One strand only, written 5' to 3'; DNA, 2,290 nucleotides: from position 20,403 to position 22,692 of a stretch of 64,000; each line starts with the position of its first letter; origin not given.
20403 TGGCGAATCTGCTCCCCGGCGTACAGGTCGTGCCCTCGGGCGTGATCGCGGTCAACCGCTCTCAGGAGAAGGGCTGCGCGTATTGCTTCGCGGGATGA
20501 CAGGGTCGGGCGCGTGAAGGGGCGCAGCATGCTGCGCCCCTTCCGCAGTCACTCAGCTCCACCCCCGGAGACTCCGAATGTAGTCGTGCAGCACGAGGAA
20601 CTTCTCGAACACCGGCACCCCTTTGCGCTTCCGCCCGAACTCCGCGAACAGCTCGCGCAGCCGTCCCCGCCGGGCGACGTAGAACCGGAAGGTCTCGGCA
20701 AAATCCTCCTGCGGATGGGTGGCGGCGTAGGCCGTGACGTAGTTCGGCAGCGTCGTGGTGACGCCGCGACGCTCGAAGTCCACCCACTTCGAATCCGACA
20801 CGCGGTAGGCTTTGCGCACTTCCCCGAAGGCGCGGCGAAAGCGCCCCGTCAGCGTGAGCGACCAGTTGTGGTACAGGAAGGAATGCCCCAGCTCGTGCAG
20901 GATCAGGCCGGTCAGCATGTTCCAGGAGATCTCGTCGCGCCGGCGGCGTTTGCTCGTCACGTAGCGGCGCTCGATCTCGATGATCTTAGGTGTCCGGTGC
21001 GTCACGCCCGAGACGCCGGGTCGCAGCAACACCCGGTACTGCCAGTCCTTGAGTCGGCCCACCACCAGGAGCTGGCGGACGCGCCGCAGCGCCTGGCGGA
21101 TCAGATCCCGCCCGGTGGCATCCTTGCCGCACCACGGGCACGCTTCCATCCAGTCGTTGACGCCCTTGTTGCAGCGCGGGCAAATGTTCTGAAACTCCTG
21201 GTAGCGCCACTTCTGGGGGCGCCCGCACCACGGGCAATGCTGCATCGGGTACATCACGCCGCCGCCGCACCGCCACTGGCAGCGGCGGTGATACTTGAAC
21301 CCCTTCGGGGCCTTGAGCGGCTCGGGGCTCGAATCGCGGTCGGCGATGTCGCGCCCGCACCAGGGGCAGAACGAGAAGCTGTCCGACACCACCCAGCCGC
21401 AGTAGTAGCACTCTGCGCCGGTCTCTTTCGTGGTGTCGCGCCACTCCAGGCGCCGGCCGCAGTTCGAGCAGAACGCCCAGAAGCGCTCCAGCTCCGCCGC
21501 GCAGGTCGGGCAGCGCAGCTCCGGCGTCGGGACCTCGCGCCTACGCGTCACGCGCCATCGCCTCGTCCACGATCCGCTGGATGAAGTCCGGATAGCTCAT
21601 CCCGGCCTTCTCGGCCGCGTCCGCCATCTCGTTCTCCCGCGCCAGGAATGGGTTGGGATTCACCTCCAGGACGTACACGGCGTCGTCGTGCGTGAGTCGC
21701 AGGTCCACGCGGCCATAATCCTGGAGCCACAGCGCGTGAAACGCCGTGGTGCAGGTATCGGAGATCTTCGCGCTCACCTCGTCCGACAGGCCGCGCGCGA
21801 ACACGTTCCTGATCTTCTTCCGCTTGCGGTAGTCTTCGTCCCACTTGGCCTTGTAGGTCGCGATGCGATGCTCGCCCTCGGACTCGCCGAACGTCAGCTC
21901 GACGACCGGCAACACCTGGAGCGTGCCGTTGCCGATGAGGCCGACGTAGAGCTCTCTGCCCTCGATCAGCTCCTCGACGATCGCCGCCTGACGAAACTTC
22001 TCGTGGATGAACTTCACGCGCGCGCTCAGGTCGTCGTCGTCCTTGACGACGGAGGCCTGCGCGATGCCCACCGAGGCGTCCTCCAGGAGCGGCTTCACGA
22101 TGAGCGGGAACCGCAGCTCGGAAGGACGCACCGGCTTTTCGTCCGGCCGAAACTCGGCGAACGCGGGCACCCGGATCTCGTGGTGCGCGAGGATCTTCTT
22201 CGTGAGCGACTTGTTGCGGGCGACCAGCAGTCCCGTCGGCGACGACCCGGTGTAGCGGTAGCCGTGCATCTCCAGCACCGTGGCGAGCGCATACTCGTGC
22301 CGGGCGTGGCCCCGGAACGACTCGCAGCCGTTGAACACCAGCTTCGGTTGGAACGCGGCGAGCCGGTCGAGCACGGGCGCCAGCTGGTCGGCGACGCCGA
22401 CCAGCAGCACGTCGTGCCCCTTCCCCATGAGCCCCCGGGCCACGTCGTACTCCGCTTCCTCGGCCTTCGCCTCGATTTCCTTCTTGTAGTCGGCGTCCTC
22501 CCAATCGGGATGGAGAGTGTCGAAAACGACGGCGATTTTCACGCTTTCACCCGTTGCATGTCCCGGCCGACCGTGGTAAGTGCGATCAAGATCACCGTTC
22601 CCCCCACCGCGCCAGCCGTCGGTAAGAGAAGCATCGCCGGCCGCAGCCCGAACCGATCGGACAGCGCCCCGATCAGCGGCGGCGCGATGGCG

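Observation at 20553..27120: Six-gene same-strand operon I cannot map to a described pathway: class-V PLP enzyme, LOG, DHS-like, MFS, ATP-grasp ligase, 4x zinc-ribbon HExxH peptidase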

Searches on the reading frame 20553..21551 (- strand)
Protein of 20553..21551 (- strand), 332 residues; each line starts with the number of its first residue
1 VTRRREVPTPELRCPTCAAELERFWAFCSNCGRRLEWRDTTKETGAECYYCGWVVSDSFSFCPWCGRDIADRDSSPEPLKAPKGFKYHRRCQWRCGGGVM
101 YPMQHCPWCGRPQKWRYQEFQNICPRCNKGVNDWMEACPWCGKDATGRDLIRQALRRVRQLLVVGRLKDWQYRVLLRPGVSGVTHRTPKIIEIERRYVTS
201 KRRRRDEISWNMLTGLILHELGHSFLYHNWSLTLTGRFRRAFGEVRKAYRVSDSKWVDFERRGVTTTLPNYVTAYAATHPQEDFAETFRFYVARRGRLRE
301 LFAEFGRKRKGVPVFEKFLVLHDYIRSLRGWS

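Call 4: search_protein_families(library=pfam, proteins=[window:20553-21551:-], max_evalue=0.01)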
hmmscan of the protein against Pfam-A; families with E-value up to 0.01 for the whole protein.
window:20553-21551:- (332 aa): 9 families
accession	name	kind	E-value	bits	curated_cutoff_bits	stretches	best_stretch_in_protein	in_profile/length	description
PF15887.11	Peptidase_Mx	-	1.5e-11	44.7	27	1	200-293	74-165/236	Putative zinc-binding metallo-peptidase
PF12773.13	DZR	-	1.9e-11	44.3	27.3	2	14-66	1-45/45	Double zinc ribbon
PF13248.11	Zn_ribbon_3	-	1.7e-08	34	27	2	11-35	2-26/26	zinc-ribbon domain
PF13240.11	Zn_Ribbon_1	-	5.3e-08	32.8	25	1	14-35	2-23/23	zinc-ribbon domain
PF18912.6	DZR_2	-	1.8e-07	31.3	27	1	100-146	5-47/56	Double zinc ribbon domain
PF17032.10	Zn_ribbon_15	-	2.5e-06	28.6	28.9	0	43-66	50-73/73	zinc-ribbon family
PF24460.1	DUF7575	-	1e-05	25.2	28.5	1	44-68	2-26/28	Domain of unknown function (DUF7575)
PF07191.17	Zn_ribbon_6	-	0.00072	19.9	25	0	11-51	16-52/67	Double zinc ribbon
PF15890.11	Peptidase_Mx1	-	0.0011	18.9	25.6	1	231-294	135-195/240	Putative zinc-binding metallo-peptidase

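Call 5: search_protein_families(library=ncbifam, proteins=[window:20553-21551:-], max_evalue=0.01)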
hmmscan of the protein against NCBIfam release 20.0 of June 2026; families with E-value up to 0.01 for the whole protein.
window:20553-21551:- (332 aa): 1 family
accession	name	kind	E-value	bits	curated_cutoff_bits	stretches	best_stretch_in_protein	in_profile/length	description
TIGR04549.1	LP_HExxH_w_tonB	subfamily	9.1e-06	25.1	75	1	211-296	131-210/261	substrate import-associated zinc metallohydrolase lipoprotein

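Call 22: search_protein_representatives(protein=window:20553-21551:-)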
Query: 332 residues. Proteins with E-value up to 0.001 (for the whole library): 703; up to 1e-10: 100; up to 1e-30: 35. The best 150 are listed.
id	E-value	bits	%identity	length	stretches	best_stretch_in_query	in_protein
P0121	3.8e-137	473.3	84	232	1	100-331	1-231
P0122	1.5e-131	454.9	87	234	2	138-266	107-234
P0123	1.2e-125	435.5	87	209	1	2-202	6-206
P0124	1.5e-123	428.6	59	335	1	14-329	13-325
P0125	6.0e-101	354.2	88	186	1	146-331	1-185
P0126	3.3e-88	312.3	69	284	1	127-329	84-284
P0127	5.8e-84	298.3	65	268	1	73-274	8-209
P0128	5.6e-71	255.6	95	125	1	212-332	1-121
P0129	2.6e-70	253.4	77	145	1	100-242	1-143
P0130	4.5e-68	246.1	86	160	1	3-122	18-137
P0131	1.7e-61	224.4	92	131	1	3-103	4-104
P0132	1.5e-59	218.0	59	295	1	24-180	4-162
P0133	2.0e-59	217.6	72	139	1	4-132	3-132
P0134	1.5e-58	214.8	53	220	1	55-263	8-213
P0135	1.5e-55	204.8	59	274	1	135-311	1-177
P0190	3.5e-16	75.3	29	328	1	17-321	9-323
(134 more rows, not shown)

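Call 25: search_solved_structures(query=window:20553-21551:-, max_evalue=1)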
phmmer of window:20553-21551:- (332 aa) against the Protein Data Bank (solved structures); distinct sequences matched with E-value up to 1: 3.
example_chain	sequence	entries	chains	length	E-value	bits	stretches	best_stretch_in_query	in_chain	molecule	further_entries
2k5c_A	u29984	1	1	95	0.0061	18.5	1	102-171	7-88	uncharacterized protein PF0385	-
9urd_A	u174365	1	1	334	0.16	13.9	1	206-327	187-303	Substrate import-associated zinc metallohydrolase lipoprotein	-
9myr_B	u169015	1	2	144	0.59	12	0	79-116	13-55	Acyl dehydratase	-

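Call 26: find_homologous_proteins(query=P0190, max_evalue=0.00001)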
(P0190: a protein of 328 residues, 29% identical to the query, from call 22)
Query P0190 (328 aa): 1 proteins with E <= 0.00001 among 290 candidates.
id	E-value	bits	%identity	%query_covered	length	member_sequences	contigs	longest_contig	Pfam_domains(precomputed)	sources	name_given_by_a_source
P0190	7.3e-234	793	100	100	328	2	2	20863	PF13240.12,PF15887.12,PF12773.14,PF17032.11,PF24460.2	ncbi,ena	-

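Call 27: find_encoding_contigs(protein=P0190, flank=10000, max_places=3)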
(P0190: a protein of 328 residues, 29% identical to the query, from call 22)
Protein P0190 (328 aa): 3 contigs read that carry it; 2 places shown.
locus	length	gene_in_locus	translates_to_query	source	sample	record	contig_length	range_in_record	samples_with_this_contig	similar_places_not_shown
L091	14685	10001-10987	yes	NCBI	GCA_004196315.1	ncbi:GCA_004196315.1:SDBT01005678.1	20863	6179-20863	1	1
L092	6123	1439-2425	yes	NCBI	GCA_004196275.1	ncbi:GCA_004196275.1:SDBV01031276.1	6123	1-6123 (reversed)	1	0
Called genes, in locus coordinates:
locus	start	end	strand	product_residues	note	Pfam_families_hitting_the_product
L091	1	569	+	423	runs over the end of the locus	PF13490:zf-HC2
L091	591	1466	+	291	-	-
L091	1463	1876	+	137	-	PF06803:DUF1232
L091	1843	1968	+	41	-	-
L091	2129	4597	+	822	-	PF00350:Dynamin_N, PF01926:MMR_HSR1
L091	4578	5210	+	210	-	PF04108:ATG17_like (weak), PF10224:DUF2205 (faint), PF06419:COG6_N (faint), PF13012:MitMem_reg (faint), PF06103:DUF948 (faint), PF13851:GAS (faint)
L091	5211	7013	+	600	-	PF00350:Dynamin_N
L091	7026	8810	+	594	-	PF00350:Dynamin_N, PF01926:MMR_HSR1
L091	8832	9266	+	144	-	-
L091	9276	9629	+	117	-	-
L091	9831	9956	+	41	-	-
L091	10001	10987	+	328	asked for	PF12773:DZR (weak), PF13240:Zn_Ribbon_1 (faint), PF17032:Zn_ribbon_15 (faint), PF24460:DUF7575 (weak), PF12773:DZR, PF15887:Peptidase_Mx (weak)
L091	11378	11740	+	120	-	-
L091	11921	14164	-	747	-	PF04879:Molybdop_Fe4S4, PF00384:Molybdopterin, PF01568:Molydop_binding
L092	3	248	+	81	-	?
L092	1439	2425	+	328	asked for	PF12773:DZR (weak), PF13240:Zn_Ribbon_1 (faint), PF17032:Zn_ribbon_15 (faint), PF24460:DUF7575 (weak), PF12773:DZR, PF15887:Peptidase_Mx (weak)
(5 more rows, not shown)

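Call 28: find_related_loci(query=P0124, collection=metagenome_contigs, flank=10000)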
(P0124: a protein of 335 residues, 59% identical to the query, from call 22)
Query P0124 (335 aa) in metagenome_contigs; peptide patterns used: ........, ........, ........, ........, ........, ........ (x = any residue, [..] = any of these).
247 stretches matched a pattern; 107 encode a relative of the query (tblastn E <= 1e-3); the best 80 are kept; 80 distinct loci.
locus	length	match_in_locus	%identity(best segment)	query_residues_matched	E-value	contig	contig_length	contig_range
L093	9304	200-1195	83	1-332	0e+0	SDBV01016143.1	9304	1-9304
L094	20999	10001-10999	72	1-331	6e-163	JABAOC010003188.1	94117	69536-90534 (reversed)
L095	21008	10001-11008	72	1-334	9e-163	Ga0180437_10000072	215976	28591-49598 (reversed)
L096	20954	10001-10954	71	16-332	2e-161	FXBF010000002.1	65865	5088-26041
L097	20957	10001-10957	73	16-333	4e-160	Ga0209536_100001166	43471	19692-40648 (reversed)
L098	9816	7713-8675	75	12-332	4e-160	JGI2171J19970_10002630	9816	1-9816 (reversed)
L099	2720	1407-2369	75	12-332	1e-169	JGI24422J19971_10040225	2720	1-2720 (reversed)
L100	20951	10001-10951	72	16-331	2e-158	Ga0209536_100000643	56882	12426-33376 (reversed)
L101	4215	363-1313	73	16-332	3e-162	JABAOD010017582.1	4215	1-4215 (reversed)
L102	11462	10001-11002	68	3-331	2e-157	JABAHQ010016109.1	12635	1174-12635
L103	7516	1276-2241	74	13-331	9e-158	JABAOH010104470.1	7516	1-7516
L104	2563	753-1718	74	13-331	4e-167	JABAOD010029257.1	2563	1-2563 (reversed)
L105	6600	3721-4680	70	16-334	8e-156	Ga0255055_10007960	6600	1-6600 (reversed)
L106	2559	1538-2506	69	8-330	5e-164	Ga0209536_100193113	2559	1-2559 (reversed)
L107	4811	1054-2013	73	12-331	1e-151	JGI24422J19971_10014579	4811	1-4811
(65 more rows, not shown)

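Call 64: predict_structure(alignment_id=A3)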
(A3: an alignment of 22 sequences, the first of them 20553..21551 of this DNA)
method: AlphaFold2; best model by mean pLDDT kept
length: 332 residues; sequences in the alignment: 22
mean_pLDDT: 76.8   pTM: 0.66
mean pLDDT of the five models: 76.8, 66.1, 60.9, 60.1, 59.6
residues with pLDDT >= 90: 61; 70-90: 188; 50-70: 54; < 50: 29
segments of 3 or more residues with pLDDT < 50: 1-9, 77-79, 204-207, 252-261
pLDDT, mean of each block of 10 residues (from residue 1): 42 80 77 76 66 77 86 54 67 84 84 74 80 83 83 86 83 71 69 74 52 85 89 93 77 44 72 83 93 90 90 94 88 39
secondary structure, 60 per line:
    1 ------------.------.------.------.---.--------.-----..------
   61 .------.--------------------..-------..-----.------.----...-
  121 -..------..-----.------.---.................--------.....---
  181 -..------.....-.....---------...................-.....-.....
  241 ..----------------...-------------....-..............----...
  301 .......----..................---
elements in order: H148-164 E173-177 E190-194 H196-199 H210-228 H230-234 H236-242 H275-278 H280-293 H298-307 H312-329

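Call 79: search_protein_families(library=padloc, proteins=[window:20553-21551:-], max_evalue=0.001)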
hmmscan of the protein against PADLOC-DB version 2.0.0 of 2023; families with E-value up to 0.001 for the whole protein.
window:20553-21551:- (332 aa): 0 families

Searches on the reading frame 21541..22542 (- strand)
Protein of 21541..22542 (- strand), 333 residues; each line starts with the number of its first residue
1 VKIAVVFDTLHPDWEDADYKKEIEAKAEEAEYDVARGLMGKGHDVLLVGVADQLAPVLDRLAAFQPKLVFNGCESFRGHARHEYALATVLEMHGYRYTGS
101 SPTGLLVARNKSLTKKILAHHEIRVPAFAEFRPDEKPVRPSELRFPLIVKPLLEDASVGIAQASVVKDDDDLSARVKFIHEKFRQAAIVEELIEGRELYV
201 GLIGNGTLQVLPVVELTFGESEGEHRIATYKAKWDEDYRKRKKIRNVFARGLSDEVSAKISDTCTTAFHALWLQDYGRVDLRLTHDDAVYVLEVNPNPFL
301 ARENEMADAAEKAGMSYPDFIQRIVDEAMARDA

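Call 4: search_protein_families(library=pfam, proteins=[window:21541-22542:-], max_evalue=0.01)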
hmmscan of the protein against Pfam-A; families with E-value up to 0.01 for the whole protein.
window:21541-22542:- (333 aa): 4 families
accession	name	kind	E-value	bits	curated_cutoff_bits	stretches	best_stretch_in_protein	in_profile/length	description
PF07478.18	Dala_Dala_lig_C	-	5.6e-29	101.6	24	1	121-325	5-203/204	D-ala D-ala ligase C-terminus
PF13535.11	ATP-grasp_4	-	5.2e-06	26.6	27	1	144-298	2-152/160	ATP-grasp domain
PF02655.19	ATP-grasp_3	-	6.6e-06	26.7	23.2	1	109-296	2-155/160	ATP-grasp domain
PF08443.16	RimK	-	0.001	19.2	21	0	108-302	1-171/188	RimK-like ATP-grasp domain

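Call 5: search_protein_families(library=ncbifam, proteins=[window:21541-22542:-], max_evalue=0.01)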
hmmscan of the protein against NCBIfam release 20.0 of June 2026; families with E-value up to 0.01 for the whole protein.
window:21541-22542:- (333 aa): 44 families (the best 25 are shown)
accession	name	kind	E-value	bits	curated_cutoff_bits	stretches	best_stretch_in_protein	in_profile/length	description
NF002378.0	PRK01372.1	subfamily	7.2e-38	130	243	1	33-330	29-303/305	D-alanine--D-alanine ligase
TIGR01205.1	D_ala_D_alaTIGR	subfamily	8.7e-35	120.2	245.65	1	86-328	82-317/318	D-alanine--D-alanine ligase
NF011169.0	PRK14571.1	equivalog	3.4e-28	98.8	404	1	33-331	23-298/300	D-alanyl-alanine synthetase A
NF002528.0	PRK01966.1-4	subfamily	2.9e-24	85.6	262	1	88-331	119-361/366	D-alanine--D-alanine ligase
NF002527.0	PRK01966.1-3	equivalog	1e-22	80.8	310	1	86-329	94-329/332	D-alanine--D-alanine ligase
NF000091.3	D_ala_D_ser_VanG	exception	3e-19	69.1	495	1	85-328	110-343/344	D-alanine--D-serine ligase VanG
NF002525.0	PRK01966.1-1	equivalog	5.7e-19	68.3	457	1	84-332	114-354/364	D-alanine--D-alanine ligase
NF002526.0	PRK01966.1-2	equivalog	1.1e-18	67.2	449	1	141-331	174-350/362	D-alanine--D-alanine ligase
NF000206.1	D_ala_D_lac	equivalog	7e-17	61.4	550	1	78-328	100-340/342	D-alanine--(R)-lactate ligase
NF002529.0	PRK01966.1-5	equivalog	4e-15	55.6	472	1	88-328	105-336/348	D-alanine--D-alanine ligase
NF000092.1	D_ala_D_lac_Ao2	exception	2.7e-14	53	700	1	79-330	101-342/348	D-alanine--(R)-lactate ligase VanA-Ao2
NF000372.1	D_ala_D_lac_VanI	exception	2.9e-14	53.2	700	1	78-326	100-338/341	D-alanine--(R)-lactate ligase VanI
NF012215.1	D_ala_D_lac_VanD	exception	3e-13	49.8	700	1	83-330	105-342/343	D-alanine--(R)-lactate ligase VanD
NF000374.1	D_ala_D_lac_VanO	exception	4.7e-13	48.9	750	1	77-329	99-341/346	D-alanine--(R)-lactate ligase VanO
NF011167.0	PRK14569.1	equivalog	1.2e-12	47.9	410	1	34-328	27-295/296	D-alanyl-alanine synthetase A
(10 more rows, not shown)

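Call 24: search_solved_structures(query=window:21541-22542:-, max_evalue=0.00001)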
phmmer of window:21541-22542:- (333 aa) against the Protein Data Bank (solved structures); distinct sequences matched with E-value up to 0.00001: 33.
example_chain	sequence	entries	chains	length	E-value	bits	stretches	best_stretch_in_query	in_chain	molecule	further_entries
8evv_A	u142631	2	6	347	5.6e-18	68.4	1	77-325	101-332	D-alanine--D-alanine ligase A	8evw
8evx_A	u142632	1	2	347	5.6e-18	68.4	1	77-325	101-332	D-alanine--D-alanine ligase A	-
3se7_A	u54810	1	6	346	1e-15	61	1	80-330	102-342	VanA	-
4egj_A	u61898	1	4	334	1.4e-15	60.5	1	73-324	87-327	D-alanine--D-alanine ligase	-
3r23_A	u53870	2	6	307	2e-15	60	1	86-328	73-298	D-alanine--D-alanine ligase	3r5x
3lwb_A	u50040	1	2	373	3.3e-14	56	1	85-331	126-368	D-alanine--D-alanine ligase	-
5d8d_A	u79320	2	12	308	4.5e-14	55.6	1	81-329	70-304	D-alanine--D-alanine ligase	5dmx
8evy_B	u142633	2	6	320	1e-13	54.4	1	75-326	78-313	D-alanine--D-alanine ligase B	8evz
4zqi_A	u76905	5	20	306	1.7e-13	53.6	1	78-325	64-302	D-alanine--D-alanine ligase | D-alanine-D-alanine ligase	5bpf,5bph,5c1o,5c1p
3v4z_A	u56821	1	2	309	1.8e-13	53.6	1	78-325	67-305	D-alanine--D-alanine ligase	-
7u56_A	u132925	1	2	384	3.1e-13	52.8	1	82-332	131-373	D-alanine--D-alanine ligase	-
6u1c_A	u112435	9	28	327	7.2e-13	51.6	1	86-329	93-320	D-alanine--D-alanine ligase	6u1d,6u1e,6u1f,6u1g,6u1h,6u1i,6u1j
2yzg_A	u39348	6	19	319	1.1e-12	51.1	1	86-329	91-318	D-alanine--D-alanine ligase | D-alanine-D-alanine ligase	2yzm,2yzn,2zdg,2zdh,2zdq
2fb9_A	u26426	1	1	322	1.1e-12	51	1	86-329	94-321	D-alanine:D-alanine ligase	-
1iov_A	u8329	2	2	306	1.4e-12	50.7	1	77-326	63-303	D-ALA:D-ALA LIGASE | D-ALANINE--D-ALANINE LIGASE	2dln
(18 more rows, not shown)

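Call 79: search_protein_families(library=padloc, proteins=[window:21541-22542:-], max_evalue=0.001)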
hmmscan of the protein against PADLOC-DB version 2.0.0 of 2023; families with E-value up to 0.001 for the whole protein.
window:21541-22542:- (333 aa): 0 families

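Call 81: list_cluster_members(proteins=[P0124, P0178, P0190, window:20553-21551:-, window:21541-22542:-])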
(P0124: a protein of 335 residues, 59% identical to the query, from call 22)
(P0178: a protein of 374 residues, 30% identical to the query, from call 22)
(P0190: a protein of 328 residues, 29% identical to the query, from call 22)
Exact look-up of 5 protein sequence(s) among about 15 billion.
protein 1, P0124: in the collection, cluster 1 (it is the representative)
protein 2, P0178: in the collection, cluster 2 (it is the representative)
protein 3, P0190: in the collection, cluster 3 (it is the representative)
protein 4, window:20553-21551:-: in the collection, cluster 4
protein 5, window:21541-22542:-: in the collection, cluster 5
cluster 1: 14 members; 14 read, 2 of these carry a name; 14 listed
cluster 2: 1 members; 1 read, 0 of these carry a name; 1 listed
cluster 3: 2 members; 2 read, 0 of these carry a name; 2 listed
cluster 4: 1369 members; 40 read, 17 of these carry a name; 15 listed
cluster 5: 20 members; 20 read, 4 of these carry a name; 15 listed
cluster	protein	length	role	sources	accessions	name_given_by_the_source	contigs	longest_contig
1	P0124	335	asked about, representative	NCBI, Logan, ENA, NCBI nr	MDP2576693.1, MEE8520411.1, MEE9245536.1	MAG: putative zinc-binding metallopeptidase [Gemmatimonadota bacterium] | putative zinc-binding metallopeptidase [Candidatus Palauibacterales bacterium]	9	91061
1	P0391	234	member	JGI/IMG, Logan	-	hypothetical protein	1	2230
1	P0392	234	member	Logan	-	-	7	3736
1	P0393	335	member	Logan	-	-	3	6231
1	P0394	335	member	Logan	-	-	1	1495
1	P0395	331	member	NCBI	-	-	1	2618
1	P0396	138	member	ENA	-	-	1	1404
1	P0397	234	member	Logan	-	-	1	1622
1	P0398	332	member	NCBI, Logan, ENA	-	-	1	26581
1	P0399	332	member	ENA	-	-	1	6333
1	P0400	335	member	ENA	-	-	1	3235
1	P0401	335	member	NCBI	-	-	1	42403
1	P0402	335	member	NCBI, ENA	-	-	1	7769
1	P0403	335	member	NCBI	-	-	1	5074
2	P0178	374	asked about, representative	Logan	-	-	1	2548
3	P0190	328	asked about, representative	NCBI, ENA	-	-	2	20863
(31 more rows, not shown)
